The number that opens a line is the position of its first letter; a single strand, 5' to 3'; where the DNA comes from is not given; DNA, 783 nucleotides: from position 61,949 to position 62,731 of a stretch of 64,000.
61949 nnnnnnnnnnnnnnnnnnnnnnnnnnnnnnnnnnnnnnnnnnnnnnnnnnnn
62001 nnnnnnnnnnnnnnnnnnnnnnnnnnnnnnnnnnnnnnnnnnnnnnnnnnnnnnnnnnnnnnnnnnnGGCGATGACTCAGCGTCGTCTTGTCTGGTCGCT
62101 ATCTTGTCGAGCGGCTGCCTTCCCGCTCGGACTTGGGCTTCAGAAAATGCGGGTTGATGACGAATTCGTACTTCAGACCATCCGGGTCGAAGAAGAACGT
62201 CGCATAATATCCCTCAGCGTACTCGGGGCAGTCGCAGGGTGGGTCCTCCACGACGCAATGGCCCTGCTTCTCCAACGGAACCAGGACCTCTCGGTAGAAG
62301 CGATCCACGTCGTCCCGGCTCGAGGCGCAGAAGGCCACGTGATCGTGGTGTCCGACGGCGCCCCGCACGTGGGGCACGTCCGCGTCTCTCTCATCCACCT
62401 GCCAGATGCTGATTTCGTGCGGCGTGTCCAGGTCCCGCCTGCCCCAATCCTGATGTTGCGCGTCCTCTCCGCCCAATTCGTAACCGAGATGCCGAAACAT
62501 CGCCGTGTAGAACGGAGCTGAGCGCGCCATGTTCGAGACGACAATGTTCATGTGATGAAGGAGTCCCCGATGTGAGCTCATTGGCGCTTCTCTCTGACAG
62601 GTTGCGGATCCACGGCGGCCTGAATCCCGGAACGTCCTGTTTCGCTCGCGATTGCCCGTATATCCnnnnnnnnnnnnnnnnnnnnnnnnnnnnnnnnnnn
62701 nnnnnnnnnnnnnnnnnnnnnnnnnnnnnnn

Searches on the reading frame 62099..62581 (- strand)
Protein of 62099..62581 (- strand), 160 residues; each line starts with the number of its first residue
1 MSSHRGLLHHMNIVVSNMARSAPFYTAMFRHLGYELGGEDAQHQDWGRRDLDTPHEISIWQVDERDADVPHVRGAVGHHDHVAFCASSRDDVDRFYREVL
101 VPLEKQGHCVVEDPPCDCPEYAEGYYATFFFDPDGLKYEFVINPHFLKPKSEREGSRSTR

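Call 46: search_protein_families(library=pfam, proteins=[window:62099-62581:-], max_evalue=0.0001)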
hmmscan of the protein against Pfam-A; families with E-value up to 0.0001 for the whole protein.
window:62099-62581:- (160 aa): 1 family
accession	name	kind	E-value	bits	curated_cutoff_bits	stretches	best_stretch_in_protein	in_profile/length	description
PF00903.31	Glyoxalase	-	9.7e-07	29.6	20.6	1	8-140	2-121/121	Glyoxalase/Bleomycin resistance protein/Dioxygenase superfamily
